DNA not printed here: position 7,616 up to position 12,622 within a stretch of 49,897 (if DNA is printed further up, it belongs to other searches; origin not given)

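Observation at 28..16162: Exosortase/EpsI polysaccharide locus whose local cargo carries VPLP[PA]A rather than PEP signals, in a PVC-type genome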

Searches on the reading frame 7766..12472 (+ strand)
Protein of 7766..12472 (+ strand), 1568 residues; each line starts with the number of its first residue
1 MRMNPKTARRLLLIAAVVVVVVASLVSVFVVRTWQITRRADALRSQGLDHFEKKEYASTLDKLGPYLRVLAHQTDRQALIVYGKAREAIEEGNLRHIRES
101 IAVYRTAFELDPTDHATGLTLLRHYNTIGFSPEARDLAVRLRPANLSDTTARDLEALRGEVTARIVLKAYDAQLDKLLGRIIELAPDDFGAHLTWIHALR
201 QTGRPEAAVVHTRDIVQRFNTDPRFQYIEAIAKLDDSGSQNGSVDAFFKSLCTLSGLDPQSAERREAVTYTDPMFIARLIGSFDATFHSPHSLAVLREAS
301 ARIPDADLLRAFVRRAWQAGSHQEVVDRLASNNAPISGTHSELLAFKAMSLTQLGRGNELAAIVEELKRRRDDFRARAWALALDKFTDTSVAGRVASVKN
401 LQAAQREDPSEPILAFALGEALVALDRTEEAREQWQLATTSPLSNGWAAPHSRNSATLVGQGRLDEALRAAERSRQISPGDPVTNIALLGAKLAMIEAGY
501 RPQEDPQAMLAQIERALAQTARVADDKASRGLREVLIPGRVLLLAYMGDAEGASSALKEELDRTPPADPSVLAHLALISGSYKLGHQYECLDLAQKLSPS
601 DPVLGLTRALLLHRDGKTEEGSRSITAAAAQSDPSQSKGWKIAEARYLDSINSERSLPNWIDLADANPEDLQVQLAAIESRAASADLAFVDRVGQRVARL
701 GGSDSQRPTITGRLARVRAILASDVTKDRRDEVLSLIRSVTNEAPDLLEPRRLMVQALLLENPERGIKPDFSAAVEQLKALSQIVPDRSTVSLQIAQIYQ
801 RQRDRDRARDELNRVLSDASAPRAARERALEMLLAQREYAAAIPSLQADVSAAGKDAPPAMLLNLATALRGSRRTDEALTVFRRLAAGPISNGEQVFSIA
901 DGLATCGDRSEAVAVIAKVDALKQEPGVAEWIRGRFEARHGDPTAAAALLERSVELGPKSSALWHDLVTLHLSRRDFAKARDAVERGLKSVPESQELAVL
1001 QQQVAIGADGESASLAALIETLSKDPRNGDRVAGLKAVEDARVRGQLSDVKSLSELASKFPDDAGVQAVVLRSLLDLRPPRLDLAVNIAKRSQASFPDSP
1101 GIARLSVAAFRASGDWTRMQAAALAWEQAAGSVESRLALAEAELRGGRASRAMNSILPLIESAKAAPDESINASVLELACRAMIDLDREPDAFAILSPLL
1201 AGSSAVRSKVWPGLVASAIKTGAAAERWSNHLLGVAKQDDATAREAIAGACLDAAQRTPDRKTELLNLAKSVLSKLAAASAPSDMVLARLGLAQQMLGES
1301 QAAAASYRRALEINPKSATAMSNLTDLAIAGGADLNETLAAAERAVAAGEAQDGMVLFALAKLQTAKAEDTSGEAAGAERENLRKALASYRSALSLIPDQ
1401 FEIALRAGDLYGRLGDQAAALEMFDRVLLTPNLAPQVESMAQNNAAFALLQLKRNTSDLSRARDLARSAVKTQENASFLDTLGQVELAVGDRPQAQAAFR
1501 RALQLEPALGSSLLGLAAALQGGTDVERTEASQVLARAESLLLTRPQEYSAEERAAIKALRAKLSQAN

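Call 4: search_protein_families(library=ncbifam, proteins=[window:7766-12472:+], max_evalue=0.01)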
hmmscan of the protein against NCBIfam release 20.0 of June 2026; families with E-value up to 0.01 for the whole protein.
window:7766-12472:+ (1568 aa): 11 families
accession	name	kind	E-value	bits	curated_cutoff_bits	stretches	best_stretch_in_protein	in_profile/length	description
TIGR02917.1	PEP_TPR_lipo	equivalog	8.2e-24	83.5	312.2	3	770-1157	37-421/899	XrtA/PEP-CTERM system TPR-repeat protein PrsT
NF040959.1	MamA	equivalog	6.6e-20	71.4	200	1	771-884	53-164/204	magnetosome protein MamA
TIGR02521.1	type_IV_pilW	equivalog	1.4e-15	57.5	154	2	771-948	47-224/234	type IV pilus biogenesis/stability protein PilW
TIGR02552.1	LcrH_SycD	equivalog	1.6e-12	47.3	104.8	0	1334-1443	17-128/136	SycD/LcrH family type III secretion system chaperone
NF033920.0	C39_PA2778_fam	equivalog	5.9e-11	42.3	150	0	356-478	136-254/255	PA2778 family cysteine peptidase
NF002725.1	PRK02603.1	equivalog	4.9e-06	26.7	143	0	1281-1332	69-120/173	photosystem I assembly protein Ycf3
TIGR03939.1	PGA_TPR_OMP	equivalog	6.6e-05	21.3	366.65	1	733-842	380-482/800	poly-beta-1,6 N-acetyl-D-glucosamine export porin PgaA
TIGR02795.1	tol_pal_ybgF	equivalog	0.0001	22.9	90.1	0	831-886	47-103/119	tol-pal system protein YbgF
NF047507.1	TPR_BatC_Lepto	exception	0.00016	21.2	175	0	1294-1325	106-137/214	TPR repeat-containing protein BatC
NF033762.1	social_mot_Tgl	equivalog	0.0021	17.4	225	0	1290-1327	37-109/252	social motility TPR repeat lipoprotein Tgl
NF052312.1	T9SS_PorW_SprE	equivalog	0.0039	15.9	250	0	1407-1504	222-318/716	type IX secretion system periplasmic lipoprotein PorW/SprE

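Call 5: search_protein_families(library=pfam, proteins=[window:7766-12472:+], max_evalue=0.01)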
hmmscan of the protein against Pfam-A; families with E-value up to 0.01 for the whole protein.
window:7766-12472:+ (1568 aa): 12 families
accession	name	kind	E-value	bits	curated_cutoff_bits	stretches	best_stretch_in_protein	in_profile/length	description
PF07719.23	TPR_2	-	9.2e-26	88.2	27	1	1286-1316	3-33/34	Tetratricopeptide repeat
PF14559.12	TPR_19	-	3e-24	85.6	25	2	940-1002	4-66/68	Tetratricopeptide repeat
PF13428.12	TPR_14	-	2.8e-21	74.3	23.5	1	932-969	6-43/44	Tetratricopeptide repeat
PF00515.34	TPR_1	-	3.1e-17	62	27.8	1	1287-1316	4-33/34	Tetratricopeptide repeat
PF13181.12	TPR_8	-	3.3e-17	61.6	25.7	0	1287-1316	4-33/34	Tetratricopeptide repeat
PF13432.12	TPR_16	-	1.1e-14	55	32.7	0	398-438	17-56/65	Tetratricopeptide repeat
PF13414.12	TPR_11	-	6.5e-14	51.8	26.8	1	1298-1324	8-34/42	TPR repeat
PF13424.12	TPR_12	-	4.1e-11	43.4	30.1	0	1286-1314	47-75/77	Tetratricopeptide repeat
PF13431.12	TPR_17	-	1.5e-09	37.8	24.4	0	949-981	1-33/34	Tetratricopeptide repeat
PF13174.12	TPR_6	-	1e-08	35.7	26.3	0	1289-1317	5-33/33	Tetratricopeptide repeat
PF23914.1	TPR_CcmH_CycH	-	6.1e-05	23.4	42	1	1481-1560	55-132/158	Cytochrome c-type biogenesis protein H TPR domain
PF13176.12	TPR_7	-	0.0027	18.1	27.9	0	862-886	2-26/36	Tetratricopeptide repeat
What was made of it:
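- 7766..12472 (+): TPR protein of 1568 aa with a single N-terminal TM anchor. PrsT model 83.5 bits against a cut-off of 312 (calls 4, 5).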
